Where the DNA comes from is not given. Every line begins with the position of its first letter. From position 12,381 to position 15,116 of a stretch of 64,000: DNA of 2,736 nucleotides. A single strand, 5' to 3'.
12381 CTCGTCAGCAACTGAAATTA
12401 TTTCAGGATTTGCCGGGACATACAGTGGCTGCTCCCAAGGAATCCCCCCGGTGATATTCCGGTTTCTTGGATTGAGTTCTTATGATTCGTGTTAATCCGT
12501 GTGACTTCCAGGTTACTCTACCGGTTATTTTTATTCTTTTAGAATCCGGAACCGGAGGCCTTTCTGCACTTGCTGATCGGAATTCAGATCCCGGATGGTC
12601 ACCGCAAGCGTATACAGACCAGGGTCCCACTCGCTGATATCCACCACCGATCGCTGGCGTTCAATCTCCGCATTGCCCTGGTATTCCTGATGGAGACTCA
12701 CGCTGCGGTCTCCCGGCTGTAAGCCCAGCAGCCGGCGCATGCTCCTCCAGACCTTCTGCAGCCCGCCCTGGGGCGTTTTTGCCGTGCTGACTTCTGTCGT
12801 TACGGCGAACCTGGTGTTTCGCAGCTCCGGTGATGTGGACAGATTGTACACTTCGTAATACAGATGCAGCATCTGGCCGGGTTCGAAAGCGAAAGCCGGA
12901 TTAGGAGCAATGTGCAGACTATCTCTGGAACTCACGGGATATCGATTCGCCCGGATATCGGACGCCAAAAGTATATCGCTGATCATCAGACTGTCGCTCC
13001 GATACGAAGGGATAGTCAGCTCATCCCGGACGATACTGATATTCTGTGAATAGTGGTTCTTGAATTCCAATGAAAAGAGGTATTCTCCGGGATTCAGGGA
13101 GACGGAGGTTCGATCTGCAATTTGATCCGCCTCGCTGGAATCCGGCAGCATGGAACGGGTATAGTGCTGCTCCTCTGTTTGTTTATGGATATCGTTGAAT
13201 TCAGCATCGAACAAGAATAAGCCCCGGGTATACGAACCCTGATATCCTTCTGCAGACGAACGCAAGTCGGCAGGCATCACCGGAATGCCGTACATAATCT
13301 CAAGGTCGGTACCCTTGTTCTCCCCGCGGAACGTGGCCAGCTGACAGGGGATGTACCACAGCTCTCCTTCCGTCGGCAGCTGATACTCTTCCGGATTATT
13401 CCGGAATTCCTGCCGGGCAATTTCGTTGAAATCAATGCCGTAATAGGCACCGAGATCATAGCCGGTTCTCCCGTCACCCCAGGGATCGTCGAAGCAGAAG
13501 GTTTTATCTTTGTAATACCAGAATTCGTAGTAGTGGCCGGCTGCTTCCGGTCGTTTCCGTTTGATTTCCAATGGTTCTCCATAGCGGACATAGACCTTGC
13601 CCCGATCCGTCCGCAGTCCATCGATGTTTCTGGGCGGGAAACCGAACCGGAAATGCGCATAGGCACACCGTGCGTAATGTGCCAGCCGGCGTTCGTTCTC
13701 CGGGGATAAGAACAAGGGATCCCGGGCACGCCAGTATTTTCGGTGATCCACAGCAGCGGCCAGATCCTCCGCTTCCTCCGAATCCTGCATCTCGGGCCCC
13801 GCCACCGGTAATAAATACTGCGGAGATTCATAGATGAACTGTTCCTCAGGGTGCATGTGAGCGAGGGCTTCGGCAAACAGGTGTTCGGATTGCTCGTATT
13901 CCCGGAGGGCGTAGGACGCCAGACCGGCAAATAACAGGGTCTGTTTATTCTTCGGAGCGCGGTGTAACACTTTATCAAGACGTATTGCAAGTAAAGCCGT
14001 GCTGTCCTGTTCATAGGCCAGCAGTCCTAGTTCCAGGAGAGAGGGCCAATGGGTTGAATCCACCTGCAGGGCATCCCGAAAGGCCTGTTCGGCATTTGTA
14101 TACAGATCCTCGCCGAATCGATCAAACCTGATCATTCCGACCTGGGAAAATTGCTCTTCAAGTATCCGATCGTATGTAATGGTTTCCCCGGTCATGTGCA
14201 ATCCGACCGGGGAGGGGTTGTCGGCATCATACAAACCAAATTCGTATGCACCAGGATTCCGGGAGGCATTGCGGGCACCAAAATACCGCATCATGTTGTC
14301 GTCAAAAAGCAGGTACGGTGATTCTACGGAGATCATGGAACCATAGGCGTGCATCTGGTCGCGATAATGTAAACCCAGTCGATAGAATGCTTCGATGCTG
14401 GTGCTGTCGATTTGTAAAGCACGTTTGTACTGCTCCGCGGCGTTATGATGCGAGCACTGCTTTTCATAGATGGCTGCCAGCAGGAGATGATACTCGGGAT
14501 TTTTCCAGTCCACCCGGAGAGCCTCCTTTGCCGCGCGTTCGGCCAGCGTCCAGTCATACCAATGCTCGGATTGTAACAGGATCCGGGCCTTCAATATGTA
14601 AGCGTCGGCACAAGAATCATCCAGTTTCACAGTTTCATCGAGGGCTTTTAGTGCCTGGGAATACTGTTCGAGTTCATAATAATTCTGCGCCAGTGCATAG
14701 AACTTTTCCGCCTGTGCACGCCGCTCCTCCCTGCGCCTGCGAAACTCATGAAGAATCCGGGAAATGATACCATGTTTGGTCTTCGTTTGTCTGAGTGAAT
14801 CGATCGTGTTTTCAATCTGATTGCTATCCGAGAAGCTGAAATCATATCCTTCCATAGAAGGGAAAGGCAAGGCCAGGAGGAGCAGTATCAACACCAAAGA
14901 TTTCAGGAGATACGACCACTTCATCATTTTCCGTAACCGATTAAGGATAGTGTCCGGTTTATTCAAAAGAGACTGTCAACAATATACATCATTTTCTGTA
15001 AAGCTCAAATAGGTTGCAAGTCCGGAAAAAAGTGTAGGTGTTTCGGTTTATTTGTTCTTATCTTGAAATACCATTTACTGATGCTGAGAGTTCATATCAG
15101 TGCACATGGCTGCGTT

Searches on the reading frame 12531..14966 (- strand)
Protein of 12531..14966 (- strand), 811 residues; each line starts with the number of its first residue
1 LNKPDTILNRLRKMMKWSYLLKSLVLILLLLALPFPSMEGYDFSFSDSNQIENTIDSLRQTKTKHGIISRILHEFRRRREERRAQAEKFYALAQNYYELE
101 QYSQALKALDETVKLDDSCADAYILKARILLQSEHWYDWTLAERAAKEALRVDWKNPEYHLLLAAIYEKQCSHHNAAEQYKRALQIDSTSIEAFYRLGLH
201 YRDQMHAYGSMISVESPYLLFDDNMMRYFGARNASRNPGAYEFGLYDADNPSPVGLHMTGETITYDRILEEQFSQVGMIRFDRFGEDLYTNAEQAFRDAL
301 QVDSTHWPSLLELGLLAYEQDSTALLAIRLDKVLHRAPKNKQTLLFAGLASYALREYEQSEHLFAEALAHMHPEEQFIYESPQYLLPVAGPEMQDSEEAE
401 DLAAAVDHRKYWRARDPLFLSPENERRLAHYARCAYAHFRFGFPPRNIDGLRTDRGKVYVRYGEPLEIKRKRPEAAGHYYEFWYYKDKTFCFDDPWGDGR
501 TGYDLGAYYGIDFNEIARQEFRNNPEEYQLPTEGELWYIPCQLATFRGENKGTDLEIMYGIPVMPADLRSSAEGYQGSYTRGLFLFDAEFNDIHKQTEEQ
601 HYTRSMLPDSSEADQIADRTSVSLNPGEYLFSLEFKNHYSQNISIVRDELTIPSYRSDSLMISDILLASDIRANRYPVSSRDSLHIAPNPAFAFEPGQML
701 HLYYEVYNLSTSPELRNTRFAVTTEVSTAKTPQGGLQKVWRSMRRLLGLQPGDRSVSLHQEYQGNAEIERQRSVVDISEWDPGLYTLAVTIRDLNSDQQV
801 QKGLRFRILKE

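Call 25: search_protein_families(library=pfam, proteins=[window:12531-14966:-], max_evalue=0.00001)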
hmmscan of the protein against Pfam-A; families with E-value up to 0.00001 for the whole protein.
window:12531-14966:- (811 aa): 5 families
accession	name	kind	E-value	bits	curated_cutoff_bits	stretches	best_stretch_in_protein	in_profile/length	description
PF13432.12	TPR_16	-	1.9e-11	44.6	32.7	0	90-132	1-43/65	Tetratricopeptide repeat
PF13414.12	TPR_11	-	3.4e-10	39.9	26.8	0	175-201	12-38/42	TPR repeat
PF07719.23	TPR_2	-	6.2e-07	29.5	27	0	86-117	1-32/34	Tetratricopeptide repeat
PF23914.1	TPR_CcmH_CycH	-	1.3e-06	28.8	42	0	84-185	48-149/158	Cytochrome c-type biogenesis protein H TPR domain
PF00515.34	TPR_1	-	1.5e-06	28.2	27.8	0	158-189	2-33/34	Tetratricopeptide repeat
